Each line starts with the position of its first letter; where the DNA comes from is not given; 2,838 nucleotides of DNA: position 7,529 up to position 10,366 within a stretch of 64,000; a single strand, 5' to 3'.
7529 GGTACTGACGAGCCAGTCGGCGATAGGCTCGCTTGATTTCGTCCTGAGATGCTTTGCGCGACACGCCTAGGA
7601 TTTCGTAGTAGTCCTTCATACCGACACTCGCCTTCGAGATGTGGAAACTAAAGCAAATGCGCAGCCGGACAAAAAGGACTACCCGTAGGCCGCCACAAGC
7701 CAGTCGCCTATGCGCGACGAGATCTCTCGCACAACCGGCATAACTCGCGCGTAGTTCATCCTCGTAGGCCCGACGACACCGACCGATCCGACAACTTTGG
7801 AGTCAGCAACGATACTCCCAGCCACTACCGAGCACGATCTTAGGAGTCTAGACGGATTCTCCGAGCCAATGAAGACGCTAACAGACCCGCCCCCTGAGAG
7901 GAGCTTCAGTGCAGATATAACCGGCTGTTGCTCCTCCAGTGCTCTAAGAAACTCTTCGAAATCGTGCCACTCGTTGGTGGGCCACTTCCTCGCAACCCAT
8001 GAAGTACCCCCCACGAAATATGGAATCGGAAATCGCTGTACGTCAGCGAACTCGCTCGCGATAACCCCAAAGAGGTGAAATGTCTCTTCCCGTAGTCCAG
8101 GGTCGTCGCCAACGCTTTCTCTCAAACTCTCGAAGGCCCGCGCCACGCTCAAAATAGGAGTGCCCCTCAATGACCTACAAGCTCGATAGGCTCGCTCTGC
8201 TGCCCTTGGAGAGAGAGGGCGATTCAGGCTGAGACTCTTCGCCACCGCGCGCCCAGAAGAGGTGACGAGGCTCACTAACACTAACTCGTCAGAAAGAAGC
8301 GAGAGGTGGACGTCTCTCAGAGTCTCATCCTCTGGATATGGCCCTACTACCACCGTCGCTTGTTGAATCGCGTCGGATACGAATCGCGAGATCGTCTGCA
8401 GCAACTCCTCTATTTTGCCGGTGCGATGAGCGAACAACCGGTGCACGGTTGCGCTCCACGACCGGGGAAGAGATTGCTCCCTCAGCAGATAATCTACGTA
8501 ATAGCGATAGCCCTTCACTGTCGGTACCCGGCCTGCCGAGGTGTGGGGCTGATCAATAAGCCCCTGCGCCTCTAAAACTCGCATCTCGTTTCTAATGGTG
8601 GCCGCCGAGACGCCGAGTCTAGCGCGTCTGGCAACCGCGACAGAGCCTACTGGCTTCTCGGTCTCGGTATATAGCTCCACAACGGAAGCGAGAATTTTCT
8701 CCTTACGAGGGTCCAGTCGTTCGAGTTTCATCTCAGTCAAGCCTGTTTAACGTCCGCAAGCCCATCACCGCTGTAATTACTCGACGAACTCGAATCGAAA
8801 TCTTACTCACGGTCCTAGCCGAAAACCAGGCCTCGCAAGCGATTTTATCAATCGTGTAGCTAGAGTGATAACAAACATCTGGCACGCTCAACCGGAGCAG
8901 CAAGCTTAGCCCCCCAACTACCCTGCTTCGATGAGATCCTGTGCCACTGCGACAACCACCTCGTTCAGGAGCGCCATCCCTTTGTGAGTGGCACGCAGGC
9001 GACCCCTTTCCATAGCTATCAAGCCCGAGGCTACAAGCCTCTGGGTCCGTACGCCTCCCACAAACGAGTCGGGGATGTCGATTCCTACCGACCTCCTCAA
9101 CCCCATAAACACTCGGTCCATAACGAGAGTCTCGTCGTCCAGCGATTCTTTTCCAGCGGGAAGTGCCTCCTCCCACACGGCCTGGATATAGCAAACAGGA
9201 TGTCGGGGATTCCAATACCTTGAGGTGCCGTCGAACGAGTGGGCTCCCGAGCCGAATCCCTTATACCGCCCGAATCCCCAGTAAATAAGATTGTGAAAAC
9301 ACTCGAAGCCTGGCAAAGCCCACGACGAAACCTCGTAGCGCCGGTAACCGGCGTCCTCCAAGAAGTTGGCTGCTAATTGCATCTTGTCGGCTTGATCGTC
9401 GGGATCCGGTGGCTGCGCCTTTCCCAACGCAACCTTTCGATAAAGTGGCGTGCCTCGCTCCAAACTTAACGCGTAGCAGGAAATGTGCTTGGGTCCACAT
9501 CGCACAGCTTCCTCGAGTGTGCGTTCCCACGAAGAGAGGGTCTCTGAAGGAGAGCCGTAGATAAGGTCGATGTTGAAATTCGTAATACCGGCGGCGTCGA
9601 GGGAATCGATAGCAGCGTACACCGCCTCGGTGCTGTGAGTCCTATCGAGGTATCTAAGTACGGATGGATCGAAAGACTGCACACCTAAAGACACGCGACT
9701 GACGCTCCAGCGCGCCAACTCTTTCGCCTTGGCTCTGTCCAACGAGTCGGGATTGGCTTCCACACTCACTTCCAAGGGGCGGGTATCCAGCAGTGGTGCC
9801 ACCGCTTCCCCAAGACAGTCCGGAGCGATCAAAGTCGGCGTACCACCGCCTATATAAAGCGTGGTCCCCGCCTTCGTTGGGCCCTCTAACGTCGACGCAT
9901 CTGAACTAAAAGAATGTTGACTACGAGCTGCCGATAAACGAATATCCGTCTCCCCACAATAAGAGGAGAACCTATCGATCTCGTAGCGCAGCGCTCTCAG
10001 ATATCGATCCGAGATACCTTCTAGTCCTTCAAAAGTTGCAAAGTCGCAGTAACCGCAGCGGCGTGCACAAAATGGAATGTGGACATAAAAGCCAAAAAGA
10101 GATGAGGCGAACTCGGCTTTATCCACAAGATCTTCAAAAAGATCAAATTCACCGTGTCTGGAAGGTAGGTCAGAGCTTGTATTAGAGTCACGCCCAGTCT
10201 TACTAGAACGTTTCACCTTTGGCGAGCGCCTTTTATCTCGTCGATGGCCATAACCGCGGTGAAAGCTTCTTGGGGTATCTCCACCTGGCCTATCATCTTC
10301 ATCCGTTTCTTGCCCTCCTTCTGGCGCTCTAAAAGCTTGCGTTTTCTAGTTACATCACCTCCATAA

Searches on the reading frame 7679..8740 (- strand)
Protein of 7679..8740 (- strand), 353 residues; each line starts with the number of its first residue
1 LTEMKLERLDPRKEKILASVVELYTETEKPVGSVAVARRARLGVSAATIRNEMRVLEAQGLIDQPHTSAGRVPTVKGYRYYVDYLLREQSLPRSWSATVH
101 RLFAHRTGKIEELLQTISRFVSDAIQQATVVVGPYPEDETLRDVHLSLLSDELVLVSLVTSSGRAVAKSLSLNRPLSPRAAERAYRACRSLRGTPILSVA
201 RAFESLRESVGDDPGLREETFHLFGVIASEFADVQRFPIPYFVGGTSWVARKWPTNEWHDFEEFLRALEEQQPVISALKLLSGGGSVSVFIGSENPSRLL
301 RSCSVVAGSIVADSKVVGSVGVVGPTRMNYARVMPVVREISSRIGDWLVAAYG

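Call 61: search_protein_families(library=pfam, proteins=[window:7679-8740:-], max_evalue=0.0001)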
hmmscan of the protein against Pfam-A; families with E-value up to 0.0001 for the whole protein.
window:7679-8740:- (353 aa): 2 families
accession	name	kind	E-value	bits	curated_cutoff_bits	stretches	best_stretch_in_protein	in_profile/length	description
PF01628.27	HrcA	-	2.5e-34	119.6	22.2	1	111-334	1-215/215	HrcA protein C terminal domain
PF03444.21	HrcA_DNA-bdg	-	1.6e-07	31.3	21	1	11-79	4-71/79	Winged helix-turn-helix transcription repressor, HrcA DNA-binding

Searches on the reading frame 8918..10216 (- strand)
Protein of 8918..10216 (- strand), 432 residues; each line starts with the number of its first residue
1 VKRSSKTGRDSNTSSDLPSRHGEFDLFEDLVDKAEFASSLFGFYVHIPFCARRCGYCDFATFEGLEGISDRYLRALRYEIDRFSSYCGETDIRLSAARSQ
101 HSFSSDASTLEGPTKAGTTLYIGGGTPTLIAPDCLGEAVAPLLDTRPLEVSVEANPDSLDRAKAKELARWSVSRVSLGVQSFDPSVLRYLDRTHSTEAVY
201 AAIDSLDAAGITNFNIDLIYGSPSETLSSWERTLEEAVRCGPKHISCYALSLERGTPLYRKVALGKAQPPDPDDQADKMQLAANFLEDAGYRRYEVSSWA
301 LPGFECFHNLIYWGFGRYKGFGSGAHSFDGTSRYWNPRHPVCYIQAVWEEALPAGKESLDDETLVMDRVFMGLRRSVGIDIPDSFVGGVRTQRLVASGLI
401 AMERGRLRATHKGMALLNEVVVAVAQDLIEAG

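Call 61: search_protein_families(library=pfam, proteins=[window:8918-10216:-], max_evalue=0.0001)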
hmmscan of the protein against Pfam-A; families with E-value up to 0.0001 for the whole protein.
window:8918-10216:- (432 aa): 1 family
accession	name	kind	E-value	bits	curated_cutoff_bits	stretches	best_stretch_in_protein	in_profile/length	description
PF04055.27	Radical_SAM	-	1.6e-20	74.4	29.5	1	44-236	1-165/166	Radical SAM superfamily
